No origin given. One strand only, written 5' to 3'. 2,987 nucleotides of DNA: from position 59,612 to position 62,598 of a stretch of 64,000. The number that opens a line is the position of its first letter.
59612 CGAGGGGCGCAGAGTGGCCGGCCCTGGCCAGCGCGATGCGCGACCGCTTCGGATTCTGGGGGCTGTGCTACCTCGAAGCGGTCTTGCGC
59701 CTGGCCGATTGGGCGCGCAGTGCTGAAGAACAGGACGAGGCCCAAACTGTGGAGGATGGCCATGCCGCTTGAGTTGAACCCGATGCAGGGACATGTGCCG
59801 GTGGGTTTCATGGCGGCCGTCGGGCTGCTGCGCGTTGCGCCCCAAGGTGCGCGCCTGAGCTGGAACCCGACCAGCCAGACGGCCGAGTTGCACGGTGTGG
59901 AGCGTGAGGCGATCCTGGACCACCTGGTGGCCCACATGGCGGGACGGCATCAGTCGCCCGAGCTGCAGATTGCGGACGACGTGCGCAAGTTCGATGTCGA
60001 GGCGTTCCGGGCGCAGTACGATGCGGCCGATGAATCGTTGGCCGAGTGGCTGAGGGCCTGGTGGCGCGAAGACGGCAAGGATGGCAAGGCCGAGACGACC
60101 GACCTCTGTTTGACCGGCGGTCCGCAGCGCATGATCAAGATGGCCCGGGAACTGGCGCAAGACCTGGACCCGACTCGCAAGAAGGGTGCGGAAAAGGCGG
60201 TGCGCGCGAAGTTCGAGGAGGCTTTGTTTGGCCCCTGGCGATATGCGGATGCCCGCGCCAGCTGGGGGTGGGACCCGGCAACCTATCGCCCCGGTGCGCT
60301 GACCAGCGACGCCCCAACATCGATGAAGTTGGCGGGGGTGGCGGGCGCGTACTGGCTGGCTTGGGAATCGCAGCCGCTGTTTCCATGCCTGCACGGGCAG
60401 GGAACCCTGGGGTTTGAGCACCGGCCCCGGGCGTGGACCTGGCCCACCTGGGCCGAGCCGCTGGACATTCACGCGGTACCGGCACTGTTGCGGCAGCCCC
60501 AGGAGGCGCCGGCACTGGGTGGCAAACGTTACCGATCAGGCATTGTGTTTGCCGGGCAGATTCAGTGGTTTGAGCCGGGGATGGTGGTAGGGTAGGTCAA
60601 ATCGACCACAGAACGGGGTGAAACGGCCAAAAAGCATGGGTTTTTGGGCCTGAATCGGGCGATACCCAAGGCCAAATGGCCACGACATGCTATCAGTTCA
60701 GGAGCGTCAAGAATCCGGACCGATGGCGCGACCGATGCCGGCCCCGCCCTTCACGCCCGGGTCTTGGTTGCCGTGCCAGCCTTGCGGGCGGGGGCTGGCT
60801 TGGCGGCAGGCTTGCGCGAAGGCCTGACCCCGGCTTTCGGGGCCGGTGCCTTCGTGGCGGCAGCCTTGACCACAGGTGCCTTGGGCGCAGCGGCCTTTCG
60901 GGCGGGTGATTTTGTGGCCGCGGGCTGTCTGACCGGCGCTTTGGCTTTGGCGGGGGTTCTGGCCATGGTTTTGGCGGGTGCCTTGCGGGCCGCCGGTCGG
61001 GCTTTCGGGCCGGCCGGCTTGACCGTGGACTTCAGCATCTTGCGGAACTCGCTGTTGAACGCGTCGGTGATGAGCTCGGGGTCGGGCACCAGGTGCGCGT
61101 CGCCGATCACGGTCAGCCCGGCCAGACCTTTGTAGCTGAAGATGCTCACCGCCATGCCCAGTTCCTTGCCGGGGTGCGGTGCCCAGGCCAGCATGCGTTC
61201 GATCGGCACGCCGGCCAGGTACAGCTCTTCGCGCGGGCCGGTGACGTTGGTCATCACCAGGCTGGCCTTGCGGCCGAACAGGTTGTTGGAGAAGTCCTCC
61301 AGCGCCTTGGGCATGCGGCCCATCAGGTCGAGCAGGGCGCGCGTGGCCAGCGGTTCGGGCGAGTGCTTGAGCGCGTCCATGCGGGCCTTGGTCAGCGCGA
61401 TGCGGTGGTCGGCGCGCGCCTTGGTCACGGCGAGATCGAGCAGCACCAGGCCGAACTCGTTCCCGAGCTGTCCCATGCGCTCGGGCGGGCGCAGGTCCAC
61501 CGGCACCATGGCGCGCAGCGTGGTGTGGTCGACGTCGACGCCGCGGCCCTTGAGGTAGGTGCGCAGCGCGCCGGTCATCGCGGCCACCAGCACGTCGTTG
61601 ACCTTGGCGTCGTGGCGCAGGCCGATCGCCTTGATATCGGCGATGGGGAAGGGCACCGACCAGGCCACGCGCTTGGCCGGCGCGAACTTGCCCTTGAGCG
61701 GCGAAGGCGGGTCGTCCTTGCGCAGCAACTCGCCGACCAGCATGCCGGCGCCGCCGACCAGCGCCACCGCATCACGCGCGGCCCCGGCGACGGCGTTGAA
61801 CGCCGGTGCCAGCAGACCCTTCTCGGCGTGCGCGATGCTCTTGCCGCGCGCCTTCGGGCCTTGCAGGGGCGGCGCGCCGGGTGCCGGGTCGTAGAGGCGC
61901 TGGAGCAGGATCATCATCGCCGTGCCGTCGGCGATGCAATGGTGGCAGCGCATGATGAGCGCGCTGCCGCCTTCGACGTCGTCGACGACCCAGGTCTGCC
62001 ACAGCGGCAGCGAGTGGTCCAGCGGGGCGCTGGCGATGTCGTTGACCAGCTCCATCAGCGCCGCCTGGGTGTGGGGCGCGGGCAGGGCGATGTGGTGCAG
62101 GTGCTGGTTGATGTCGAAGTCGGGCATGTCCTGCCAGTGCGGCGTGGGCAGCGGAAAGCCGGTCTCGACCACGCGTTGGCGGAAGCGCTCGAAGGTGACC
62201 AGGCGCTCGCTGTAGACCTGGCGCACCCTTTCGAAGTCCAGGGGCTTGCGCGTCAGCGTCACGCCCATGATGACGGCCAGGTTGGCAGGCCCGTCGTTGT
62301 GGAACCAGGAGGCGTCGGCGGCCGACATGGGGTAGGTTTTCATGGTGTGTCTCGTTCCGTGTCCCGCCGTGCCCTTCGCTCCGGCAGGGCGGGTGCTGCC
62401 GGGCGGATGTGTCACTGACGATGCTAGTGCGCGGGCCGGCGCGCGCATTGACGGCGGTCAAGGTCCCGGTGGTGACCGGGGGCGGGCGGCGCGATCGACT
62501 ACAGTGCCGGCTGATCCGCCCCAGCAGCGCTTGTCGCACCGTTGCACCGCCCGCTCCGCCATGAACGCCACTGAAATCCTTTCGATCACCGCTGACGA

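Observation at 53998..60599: Compact, apparently adaptation-less type I-U/I-G-like CRISPR-Cas cassette with the array embedded between csb2 and cas3 and no Csx17-sized large subunit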

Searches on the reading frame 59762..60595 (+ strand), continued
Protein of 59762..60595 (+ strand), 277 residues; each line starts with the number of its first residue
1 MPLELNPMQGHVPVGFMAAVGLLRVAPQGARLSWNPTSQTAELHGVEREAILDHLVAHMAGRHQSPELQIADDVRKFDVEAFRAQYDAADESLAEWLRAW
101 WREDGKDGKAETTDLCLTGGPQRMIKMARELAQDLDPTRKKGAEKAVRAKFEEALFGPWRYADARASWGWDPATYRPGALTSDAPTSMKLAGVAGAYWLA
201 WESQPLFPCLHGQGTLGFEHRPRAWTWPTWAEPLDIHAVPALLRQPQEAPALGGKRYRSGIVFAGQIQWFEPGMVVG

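Call 75: fold_search(model_id=the predicted structure, library=pdb)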
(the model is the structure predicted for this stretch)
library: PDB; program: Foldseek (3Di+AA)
matches with E <= 10: 69; with E <= 0.001: 1
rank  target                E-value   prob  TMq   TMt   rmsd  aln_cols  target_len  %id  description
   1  8b2x                  7.1e-06  1.00  0.56  0.26   8.1       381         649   12  Structure of the type I-G CRISPR effector (released 2022-11-09)
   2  7tr6_C                2.8e-02  0.72  0.34  0.30  10.6       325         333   10  Cascade complex from type I-A CRISPR-Cas system (released 2022-08-10)
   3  8h67_L                5.5e-01  0.12  0.31  0.21  12.2       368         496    9  type I-B Cascade bound to a PAM-containing dsDNA target at 3.8 angstrom resolution. (released 2024-05-01)
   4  8ip0_J                1.6e+00  0.06  0.30  0.21  11.8       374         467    9  Cryo-EM structure of type I-B Cascade bound to a PAM-containing dsDNA target at 3.6 angstrom resolution (released 2024-03-20)
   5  1iwa_B                3.3e+00  0.08  0.10  0.18   7.6        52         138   19  RUBISCO FROM GALDIERIA PARTITA (released 2003-04-30)
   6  7uxc_C                3.5e+00  0.01  0.10  0.04  17.3       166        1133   15  cryo-EM structure of the mTORC1-TFEB-Rag-Ragulator complex with symmetry expansion (released 2022-11-30)
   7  5dot_A                3.9e+00  0.01  0.07  0.03  11.6        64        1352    9  Crystal Structure of Human Carbamoyl phosphate synthetase I (CPS1), apo form (released 2015-12-09)
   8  7m7a_C                3.9e+00  0.01  0.13  0.09  16.5       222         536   13  Legionella pneumophila MavQ lipid kinase (released 2021-04-28)
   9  5mp2_B                4.1e+00  0.04  0.13  0.16  11.9        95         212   16  XcpQN012 in complex with VHH04 (released 2017-12-13)
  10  3r23_A                4.1e+00  0.03  0.09  0.08  16.7        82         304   11  Crystal Structure of D-alanine--D-Alanine Ligase from Bacillus anthracis (released 2011-03-30)
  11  7dd5_A                4.3e+00  0.01  0.10  0.05  17.8       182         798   14  Structure of Calcium-Sensing Receptor in complex with NPS-2143 (released 2021-06-16)
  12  1bwv_S                4.6e+00  0.05  0.10  0.18   7.6        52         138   17  Activated Ribulose 1,5-Bisphosphate Carboxylase/Oxygenase (RUBISCO) Complexed with the Reaction Intermediate Analogue  (released 1999-09-27)
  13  5nv3_I                4.8e+00  0.06  0.10  0.20   7.8        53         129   11  Structure of Rubisco from Rhodobacter sphaeroides in complex with CABP (released 2017-07-26)
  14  1ku9_A                4.8e+00  0.03  0.14  0.21  11.9       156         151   12  X-ray Structure of a Methanococcus jannaschii DNA-Binding Protein: Implications for Antibiotic Resistance in Staphyloc (released 2002-12-25)
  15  3r23_B                4.8e+00  0.03  0.08  0.08  15.8        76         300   10  Crystal Structure of D-alanine--D-Alanine Ligase from Bacillus anthracis (released 2011-03-30)
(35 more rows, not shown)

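Call 94: list_cluster_members(proteins=[window:59762-60595:+, window:57478-59772:+, P0004, P0020, P0027])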
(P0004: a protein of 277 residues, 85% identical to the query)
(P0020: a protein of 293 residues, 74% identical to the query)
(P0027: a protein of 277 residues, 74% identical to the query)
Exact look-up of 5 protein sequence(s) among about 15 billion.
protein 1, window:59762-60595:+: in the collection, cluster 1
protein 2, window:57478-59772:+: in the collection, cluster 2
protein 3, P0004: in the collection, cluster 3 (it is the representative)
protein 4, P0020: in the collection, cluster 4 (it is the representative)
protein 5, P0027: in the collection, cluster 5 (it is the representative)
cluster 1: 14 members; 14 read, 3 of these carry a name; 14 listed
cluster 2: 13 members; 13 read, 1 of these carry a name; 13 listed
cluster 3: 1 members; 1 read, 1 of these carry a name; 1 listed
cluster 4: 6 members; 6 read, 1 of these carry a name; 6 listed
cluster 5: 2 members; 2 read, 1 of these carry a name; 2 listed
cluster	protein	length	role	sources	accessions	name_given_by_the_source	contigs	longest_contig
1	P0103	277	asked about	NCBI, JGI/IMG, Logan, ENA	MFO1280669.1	MAG: hypothetical protein U1F04_14045 [Burkholderiaceae bacterium]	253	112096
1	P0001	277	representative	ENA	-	-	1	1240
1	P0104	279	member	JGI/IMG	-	hypothetical protein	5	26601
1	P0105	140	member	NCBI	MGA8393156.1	MAG: hypothetical protein WB775_13605, partial [Burkholderiaceae bacterium]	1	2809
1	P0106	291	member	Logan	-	-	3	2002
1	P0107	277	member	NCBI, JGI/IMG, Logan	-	-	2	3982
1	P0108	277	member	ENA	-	-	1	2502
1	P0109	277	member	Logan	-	-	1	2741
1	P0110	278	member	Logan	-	-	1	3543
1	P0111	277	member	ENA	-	-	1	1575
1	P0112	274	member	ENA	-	-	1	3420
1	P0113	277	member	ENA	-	-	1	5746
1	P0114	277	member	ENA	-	-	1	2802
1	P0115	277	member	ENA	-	-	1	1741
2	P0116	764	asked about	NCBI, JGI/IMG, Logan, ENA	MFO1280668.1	MAG: type I-U CRISPR-associated helicase/endonuclease Cas3 [Burkholderiaceae bacterium] | CRISPR-associated endonuclease/helicase Cas3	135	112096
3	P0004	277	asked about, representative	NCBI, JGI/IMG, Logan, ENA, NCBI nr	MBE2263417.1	MAG: hypothetical protein IAE92_11795 [Burkholderiaceae bacterium] | hypothetical protein [Burkholderiaceae bacterium]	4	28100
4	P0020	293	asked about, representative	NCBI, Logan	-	-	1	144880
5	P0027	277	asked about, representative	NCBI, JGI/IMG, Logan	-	-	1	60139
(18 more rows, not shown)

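Call 98: search_dna_similar(query=window:59762-60595:+, collection=plasmids, mode=protein, max_evalue=0.001, max_rows=15)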
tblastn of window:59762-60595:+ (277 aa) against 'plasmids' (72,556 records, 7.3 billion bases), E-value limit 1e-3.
Records with a match: 2; places in all: 2; records where one place covers at least 80% of the query: 1.
Best place of each record, by identity: <60% 2.
By first word of the organism name: Azotobacter 1; Rhodothermus 1.
By predicted mobility (MOB-suite, as given by PLSDB): mobilizable 1; non-mobilizable 1.
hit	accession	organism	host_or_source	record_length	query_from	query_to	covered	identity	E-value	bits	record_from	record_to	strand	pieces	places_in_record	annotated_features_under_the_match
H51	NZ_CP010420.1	Azotobacter chroococcum NCIMB 8003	cell culture,soil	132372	3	246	88%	31.6%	2e-19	95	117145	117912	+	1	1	hypothetical protein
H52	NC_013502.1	Rhodothermus marinus DSM 4252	-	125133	133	246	41%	32.0%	4e-6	56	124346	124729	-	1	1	none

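Call 99: get_annotated_region(hit=H51, flank=9000)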
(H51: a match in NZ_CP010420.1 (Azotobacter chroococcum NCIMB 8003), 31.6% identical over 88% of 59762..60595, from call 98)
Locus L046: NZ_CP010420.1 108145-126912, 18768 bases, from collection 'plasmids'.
description: Azotobacter chroococcum NCIMB 8003 plasmid pAcX50e, complete sequence
organism: Azotobacter chroococcum NCIMB 8003 (NCBI taxid 1328314)
taxonomy: Bacteria; Pseudomonadota; Gammaproteobacteria; Pseudomonadales; Pseudomonadaceae; Azotobacter; Azotobacter chroococcum; Azotobacter chroococcum NCIMB 8003
host: -; source: cell culture,soil; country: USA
typing (MOB-suite, as given by PLSDB): mobilizable; replicon rep_cluster_1301; relaxase MOBH
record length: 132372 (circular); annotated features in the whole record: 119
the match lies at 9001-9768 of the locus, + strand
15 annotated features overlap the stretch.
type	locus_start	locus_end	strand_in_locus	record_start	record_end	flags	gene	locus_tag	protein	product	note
CDS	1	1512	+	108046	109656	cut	-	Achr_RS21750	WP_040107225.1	carbohydrate porin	-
CDS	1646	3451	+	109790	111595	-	-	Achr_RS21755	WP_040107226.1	alpha-glucosidase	-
CDS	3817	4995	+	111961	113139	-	cas7u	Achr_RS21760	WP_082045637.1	type I-U CRISPR-associated RAMP protein Csb1/Cas7u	GO:0043571 - maintenance of CRISPR repeat elements [Evidence IEA]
CDS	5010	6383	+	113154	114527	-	csb2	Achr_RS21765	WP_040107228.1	type I-U CRISPR-associated protein Csb2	GO:0043571 - maintenance of CRISPR repeat elements [Evidence IEA]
CDS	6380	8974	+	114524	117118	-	cas3u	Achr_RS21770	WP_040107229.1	type I-U CRISPR-associated helicase/endonuclease Cas3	GO:0043571 - maintenance of CRISPR repeat elements [Evidence IEA]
CDS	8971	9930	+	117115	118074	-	-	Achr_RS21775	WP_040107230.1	hypothetical protein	-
CDS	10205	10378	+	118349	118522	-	-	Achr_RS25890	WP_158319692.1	hypothetical protein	-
CDS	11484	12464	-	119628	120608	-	-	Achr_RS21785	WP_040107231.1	glucokinase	GO:0051156 - glucose 6-phosphate metabolic process [Evidence IEA]; GO:0006096 - glycolytic process [Evidence IEA]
CDS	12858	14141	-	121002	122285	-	-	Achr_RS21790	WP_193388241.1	sugar MFS transporter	GO:0055085 - transmembrane transport [Evidence IEA]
CDS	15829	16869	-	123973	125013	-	-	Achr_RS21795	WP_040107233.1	lambda-exonuclease family protein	-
CDS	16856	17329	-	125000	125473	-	-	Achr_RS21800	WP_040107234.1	hypothetical protein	-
CDS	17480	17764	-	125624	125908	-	-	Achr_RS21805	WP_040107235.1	hypothetical protein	-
CDS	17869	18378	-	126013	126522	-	-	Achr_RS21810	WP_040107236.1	hypothetical protein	-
CDS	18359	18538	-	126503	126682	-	-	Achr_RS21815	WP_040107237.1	hypothetical protein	-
CDS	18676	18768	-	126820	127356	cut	-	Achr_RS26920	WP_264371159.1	hypothetical protein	-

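Call 100: get_annotated_region(hit=H52, flank=9000)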
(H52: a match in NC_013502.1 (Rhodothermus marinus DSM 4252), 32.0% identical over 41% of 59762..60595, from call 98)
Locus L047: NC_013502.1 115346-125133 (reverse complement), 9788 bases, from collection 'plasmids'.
description: Rhodothermus marinus DSM 4252 plasmid pRMAR01, complete sequence
organism: Rhodothermus marinus DSM 4252 (NCBI taxid 518766)
taxonomy: Bacteria; Rhodothermota; Rhodothermia; Rhodothermales; Rhodothermaceae; Rhodothermus; Rhodothermus marinus; Rhodothermus marinus DSM 4252
host: -; source: -; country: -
typing (MOB-suite, as given by PLSDB): non-mobilizable; replicon rep_cluster_1386
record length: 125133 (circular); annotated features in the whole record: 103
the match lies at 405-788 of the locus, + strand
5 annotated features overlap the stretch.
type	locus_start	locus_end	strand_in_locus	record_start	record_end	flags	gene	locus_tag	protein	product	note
CDS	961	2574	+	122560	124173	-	cas1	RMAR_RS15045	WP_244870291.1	CRISPR-associated endonuclease Cas1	GO:0043571 - maintenance of CRISPR repeat elements [Evidence IEA]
CDS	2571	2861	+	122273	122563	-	cas2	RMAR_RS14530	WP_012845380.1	CRISPR-associated endonuclease Cas2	GO:0043571 - maintenance of CRISPR repeat elements [Evidence IEA]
CDS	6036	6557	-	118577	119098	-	-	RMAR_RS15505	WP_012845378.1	helix-turn-helix domain-containing protein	-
CDS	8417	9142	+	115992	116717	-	-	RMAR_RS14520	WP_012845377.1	hypothetical protein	-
CDS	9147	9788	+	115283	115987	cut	-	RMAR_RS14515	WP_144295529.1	hypothetical protein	-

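Call 103: find_related_loci(query=A4, collection=viral_contigs, flank=10000)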
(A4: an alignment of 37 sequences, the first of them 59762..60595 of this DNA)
Query A4 (277 aa) in viral_contigs; peptide patterns used: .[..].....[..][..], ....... (x = any residue, [..] = any of these).
24 stretches matched a pattern, but none encodes a relative of the query by tblastn (E <= 1e-3).

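Call 117: search_protein_representatives(alignment_id=A4)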
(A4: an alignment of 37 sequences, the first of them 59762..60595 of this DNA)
Query: 37 sequences, 279 profile positions. Proteins with E-value up to 0.001 (for the whole library): 1973; up to 1e-10: 1474; up to 1e-30: 473. The best 150 are listed.
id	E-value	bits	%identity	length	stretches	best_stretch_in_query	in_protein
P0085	1.5e-119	415.1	-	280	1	1-277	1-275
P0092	2.2e-85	303.0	-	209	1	72-277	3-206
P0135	5.5e-82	291.8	-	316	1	3-278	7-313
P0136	3.3e-78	279.4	-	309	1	4-278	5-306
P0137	2.1e-73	263.7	-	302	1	2-276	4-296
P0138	3.0e-73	263.2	-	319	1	1-276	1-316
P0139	1.8e-72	260.6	-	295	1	4-277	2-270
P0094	1.8e-71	257.3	-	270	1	17-277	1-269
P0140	2.2e-71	257.1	-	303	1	2-277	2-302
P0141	7.7e-71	255.3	-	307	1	2-278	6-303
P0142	9.5e-71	255.0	-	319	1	5-277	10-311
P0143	1.3e-70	254.5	-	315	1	1-277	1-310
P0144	1.9e-70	254.0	-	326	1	2-278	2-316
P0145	2.5e-70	253.6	-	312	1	2-276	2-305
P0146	9.2e-69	248.5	-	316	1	1-274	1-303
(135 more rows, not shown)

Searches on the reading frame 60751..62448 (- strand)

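Call 5: search_protein_families(library=pfam, proteins=[window:60751-62448:-], max_evalue=0.01)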
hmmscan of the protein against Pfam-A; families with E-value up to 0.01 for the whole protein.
window:60751-62448:- (565 aa): 3 families
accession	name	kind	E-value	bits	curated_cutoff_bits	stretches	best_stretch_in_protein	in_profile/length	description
PF03007.21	WS_DGAT_cat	-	1.7e-40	139.9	23.6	1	63-286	29-262/263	Wax ester synthase/diacylglycerol acyltransferase catalytic domain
PF06974.18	WS_DGAT_C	-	3.7e-31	108.6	20.7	1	329-471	2-144/145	WS/DGAT C-terminal domain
PF00668.25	Condensation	-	0.00022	20.5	30.6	1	40-185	6-154/456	Condensation domain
